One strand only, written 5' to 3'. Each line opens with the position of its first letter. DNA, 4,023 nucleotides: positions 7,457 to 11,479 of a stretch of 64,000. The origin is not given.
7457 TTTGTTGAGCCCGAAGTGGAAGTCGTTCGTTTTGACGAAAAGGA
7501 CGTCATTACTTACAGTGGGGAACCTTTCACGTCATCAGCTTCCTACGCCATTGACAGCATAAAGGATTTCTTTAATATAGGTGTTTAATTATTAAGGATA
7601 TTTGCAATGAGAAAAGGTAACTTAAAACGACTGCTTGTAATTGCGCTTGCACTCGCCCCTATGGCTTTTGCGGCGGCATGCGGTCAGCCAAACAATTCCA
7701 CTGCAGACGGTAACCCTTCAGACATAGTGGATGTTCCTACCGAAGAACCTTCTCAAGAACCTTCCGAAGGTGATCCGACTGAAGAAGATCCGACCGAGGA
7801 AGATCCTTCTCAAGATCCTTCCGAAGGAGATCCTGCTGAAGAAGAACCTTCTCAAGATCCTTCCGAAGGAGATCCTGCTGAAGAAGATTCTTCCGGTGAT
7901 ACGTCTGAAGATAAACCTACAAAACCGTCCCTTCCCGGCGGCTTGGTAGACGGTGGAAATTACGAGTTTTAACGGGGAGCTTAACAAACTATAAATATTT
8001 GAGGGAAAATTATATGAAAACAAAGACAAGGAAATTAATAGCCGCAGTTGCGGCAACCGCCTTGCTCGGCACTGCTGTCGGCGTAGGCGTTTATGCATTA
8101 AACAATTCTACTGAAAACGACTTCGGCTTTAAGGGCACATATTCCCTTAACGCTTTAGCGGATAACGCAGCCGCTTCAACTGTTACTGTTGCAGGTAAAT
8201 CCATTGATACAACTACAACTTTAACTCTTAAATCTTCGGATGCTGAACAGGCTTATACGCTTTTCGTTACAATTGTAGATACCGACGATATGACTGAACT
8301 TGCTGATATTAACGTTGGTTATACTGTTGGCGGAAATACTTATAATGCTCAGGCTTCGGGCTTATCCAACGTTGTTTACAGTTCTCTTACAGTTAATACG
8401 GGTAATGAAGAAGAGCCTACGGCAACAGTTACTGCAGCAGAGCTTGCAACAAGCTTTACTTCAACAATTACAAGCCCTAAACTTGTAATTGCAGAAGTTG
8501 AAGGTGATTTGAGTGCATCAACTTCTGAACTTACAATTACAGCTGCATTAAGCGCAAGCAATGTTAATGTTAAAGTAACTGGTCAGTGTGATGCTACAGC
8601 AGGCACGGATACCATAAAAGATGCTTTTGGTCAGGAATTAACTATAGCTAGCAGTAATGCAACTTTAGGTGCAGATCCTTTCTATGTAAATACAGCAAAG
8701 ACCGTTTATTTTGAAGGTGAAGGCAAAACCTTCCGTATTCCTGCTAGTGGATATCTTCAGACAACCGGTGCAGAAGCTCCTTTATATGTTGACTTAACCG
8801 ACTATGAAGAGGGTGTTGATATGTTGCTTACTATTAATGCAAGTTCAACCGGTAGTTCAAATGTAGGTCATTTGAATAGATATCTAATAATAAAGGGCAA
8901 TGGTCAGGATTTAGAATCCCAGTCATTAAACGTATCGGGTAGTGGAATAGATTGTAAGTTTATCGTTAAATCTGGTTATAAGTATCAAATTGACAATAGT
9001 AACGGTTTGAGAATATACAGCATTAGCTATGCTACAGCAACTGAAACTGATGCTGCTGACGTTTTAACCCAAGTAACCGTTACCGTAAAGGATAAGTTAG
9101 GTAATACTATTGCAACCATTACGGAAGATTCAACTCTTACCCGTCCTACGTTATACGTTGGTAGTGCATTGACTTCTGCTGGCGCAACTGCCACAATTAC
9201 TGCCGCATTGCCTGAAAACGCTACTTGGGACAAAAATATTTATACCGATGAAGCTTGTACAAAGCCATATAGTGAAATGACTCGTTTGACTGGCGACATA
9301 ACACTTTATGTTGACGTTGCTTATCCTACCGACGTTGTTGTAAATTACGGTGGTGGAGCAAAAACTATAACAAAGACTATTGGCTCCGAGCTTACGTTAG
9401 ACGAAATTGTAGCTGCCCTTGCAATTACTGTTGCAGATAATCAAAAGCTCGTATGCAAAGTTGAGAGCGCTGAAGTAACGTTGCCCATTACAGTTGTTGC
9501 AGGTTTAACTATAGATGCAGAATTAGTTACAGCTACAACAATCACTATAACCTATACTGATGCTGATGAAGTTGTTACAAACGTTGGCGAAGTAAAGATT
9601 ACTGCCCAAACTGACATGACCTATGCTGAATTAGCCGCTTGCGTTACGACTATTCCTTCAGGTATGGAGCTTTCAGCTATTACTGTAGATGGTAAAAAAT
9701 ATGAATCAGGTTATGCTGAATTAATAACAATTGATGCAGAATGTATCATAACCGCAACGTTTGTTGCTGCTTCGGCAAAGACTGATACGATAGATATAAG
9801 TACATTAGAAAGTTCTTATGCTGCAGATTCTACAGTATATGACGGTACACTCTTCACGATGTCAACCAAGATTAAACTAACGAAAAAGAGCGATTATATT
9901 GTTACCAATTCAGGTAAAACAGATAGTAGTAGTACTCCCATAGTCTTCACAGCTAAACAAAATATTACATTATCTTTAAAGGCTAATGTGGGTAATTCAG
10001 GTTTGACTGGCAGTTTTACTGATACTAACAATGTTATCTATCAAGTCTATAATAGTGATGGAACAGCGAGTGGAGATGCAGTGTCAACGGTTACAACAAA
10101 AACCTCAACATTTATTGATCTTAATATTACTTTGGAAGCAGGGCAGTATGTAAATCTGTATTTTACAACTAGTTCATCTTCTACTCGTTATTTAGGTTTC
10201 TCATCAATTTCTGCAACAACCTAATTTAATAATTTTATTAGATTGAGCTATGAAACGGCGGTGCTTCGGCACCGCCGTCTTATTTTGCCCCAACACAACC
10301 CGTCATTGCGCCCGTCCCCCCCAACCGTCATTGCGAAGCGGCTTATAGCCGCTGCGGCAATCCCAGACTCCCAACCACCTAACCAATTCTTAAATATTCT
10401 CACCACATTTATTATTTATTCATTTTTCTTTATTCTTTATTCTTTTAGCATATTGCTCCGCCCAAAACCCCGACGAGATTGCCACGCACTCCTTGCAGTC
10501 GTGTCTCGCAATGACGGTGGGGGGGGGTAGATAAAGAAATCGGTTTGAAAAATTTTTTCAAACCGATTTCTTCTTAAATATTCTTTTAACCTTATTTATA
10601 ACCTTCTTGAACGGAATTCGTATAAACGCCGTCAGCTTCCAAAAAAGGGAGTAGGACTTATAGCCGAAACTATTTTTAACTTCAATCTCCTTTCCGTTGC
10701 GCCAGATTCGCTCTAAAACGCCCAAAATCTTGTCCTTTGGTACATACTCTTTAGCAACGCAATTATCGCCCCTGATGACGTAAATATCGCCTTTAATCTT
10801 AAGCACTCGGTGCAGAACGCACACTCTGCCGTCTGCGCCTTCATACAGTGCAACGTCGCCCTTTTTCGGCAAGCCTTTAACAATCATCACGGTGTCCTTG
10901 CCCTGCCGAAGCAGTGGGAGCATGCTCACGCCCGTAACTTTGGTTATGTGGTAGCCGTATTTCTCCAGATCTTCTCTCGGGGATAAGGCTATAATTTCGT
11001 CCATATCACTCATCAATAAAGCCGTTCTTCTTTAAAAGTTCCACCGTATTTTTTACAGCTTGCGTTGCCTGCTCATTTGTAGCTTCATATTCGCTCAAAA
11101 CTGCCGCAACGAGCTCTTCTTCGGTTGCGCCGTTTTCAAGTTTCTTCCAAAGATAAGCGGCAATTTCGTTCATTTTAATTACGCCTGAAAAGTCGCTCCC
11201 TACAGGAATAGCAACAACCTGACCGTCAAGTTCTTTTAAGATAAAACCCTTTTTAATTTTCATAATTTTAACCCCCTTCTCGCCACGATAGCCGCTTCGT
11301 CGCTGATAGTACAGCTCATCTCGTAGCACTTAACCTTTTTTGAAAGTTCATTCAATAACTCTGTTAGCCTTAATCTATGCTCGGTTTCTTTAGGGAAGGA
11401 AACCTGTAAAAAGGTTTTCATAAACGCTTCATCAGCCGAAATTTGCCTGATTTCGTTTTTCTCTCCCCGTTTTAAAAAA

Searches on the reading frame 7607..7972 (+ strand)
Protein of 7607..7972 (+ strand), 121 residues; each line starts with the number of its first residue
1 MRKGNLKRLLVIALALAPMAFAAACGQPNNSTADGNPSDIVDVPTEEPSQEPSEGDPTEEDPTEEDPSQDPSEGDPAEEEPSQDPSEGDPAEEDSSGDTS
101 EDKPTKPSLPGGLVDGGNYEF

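Call 5: search_protein_families(library=pfam, proteins=[window:7607-7972:+], max_evalue=0.01)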
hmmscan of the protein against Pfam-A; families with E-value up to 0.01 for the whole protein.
window:7607-7972:+ (121 aa): 0 families

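Call 6: search_protein_families(library=ncbifam, proteins=[window:7607-7972:+], max_evalue=0.01)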
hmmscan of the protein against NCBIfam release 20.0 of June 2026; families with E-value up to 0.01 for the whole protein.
window:7607-7972:+ (121 aa): 0 families

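Call 49: search_protein_families(library=pfam, proteins=[window:7607-7972:+], max_evalue=1)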
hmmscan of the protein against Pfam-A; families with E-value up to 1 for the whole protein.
window:7607-7972:+ (121 aa): 0 families

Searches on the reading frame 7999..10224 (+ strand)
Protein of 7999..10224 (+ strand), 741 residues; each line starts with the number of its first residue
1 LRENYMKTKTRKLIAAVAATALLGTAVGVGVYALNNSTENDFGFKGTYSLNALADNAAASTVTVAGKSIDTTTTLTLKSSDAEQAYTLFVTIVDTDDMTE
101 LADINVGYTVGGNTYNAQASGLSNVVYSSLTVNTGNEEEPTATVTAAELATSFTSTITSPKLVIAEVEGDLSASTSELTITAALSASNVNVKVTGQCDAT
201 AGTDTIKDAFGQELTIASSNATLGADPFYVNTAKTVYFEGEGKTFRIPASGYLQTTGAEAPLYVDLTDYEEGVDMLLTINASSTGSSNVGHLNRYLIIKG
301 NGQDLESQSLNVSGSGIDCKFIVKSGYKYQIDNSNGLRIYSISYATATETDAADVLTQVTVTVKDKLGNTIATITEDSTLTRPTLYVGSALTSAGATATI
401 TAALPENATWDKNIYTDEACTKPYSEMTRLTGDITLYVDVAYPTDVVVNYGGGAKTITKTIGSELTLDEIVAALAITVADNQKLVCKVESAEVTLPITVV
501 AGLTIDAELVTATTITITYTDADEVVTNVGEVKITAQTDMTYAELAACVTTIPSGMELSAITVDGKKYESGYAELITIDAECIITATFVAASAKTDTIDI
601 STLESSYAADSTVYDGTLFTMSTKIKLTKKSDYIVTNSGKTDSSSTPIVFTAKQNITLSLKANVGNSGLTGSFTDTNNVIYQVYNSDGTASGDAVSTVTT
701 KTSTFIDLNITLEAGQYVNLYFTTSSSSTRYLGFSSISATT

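Call 5: search_protein_families(library=pfam, proteins=[window:7999-10224:+], max_evalue=0.01)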
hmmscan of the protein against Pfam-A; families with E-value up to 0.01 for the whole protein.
window:7999-10224:+ (741 aa): 0 families

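Call 6: search_protein_families(library=ncbifam, proteins=[window:7999-10224:+], max_evalue=0.01)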
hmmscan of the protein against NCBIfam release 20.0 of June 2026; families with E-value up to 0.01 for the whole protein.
window:7999-10224:+ (741 aa): 0 families

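Call 49: search_protein_families(library=pfam, proteins=[window:7999-10224:+], max_evalue=1)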
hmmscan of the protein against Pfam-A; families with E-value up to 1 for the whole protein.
window:7999-10224:+ (741 aa): 0 families

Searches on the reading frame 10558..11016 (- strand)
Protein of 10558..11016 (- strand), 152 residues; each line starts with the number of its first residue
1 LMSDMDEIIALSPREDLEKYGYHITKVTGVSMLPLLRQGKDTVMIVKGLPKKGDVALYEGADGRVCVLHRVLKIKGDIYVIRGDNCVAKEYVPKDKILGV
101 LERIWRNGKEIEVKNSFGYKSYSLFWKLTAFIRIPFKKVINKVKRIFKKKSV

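Call 5: search_protein_families(library=pfam, proteins=[window:10558-11016:-], max_evalue=0.01)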
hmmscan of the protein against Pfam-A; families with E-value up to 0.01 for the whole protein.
window:10558-11016:- (152 aa): 0 families

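Call 6: search_protein_families(library=ncbifam, proteins=[window:10558-11016:-], max_evalue=0.01)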
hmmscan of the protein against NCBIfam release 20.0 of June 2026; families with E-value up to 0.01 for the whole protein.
window:10558-11016:- (152 aa): 2 families
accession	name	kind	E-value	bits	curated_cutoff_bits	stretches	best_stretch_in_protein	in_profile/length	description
TIGR02228.1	sigpep_I_arch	equivalog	6.8e-07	29.3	51.85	1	25-100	35-117/158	signal peptidase I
TIGR02227.1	sigpep_I_bact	equivalog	0.0025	17.7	47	1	20-89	18-92/162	signal peptidase I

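Call 30: search_solved_structures(query=window:10558-11016:-, max_evalue=1, show_alignments=2)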
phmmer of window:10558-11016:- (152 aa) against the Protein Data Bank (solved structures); distinct sequences matched with E-value up to 1: 2.
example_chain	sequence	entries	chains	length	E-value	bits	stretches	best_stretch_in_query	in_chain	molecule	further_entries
5iys_A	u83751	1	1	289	0.63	12.9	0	13-48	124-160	Phytoene synthase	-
8is6_A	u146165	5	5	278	0.78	12.6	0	11-42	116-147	CrtM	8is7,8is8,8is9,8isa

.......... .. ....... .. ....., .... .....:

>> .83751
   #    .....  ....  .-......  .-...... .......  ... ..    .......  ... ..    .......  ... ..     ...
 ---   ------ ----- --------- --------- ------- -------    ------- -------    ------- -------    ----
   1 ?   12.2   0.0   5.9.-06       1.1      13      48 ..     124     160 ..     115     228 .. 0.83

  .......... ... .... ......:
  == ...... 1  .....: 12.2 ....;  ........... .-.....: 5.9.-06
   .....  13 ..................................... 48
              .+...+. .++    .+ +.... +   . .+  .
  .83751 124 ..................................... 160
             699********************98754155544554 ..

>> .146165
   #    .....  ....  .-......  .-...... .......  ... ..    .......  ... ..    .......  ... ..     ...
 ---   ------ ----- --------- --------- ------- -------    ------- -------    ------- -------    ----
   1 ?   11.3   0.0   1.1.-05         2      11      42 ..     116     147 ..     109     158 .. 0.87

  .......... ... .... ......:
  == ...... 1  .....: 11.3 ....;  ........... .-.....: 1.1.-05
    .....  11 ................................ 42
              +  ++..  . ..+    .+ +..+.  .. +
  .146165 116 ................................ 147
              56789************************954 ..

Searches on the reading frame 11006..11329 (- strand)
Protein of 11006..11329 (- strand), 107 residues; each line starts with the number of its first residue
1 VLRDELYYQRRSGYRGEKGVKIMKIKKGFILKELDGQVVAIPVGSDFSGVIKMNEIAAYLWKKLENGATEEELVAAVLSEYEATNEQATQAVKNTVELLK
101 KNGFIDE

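Call 5: search_protein_families(library=pfam, proteins=[window:11006-11329:-], max_evalue=0.01)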
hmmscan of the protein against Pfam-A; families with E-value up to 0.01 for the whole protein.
window:11006-11329:- (107 aa): 2 families
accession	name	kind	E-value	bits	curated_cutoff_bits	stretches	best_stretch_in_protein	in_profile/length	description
PF05402.18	PqqD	-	5e-15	56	23.4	1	38-105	2-67/67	Coenzyme PQQ synthesis protein D (PqqD)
PF16007.11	DUF4777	-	0.0062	17.2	34.4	1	62-105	14-57/66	Domain of unknown function (DUF4777)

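Call 6: search_protein_families(library=ncbifam, proteins=[window:11006-11329:-], max_evalue=0.01)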
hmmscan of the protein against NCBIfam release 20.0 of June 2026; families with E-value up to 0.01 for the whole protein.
window:11006-11329:- (107 aa): 4 families
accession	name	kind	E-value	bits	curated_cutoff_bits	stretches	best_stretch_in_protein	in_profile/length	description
TIGR04248.1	SCM_PqqD_rel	equivalog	2.3e-06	27.7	100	1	46-104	22-80/84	SynChlorMet cassette protein ScmD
NF033536.1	lasso_PqqD_Bac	exception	3.7e-06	27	80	1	22-105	5-86/88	lasso peptide biosynthesis PqqD family chaperone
NF033530.1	lasso_PqqD_Strm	exception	1.8e-05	24.8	70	1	52-104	25-77/78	lasso peptide biosynthesis PqqD family chaperone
TIGR04302.1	geo_PqqD_fam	equivalog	0.00099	19.5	100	1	50-105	46-100/102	GeoRSP system PqqD family peptide chaperone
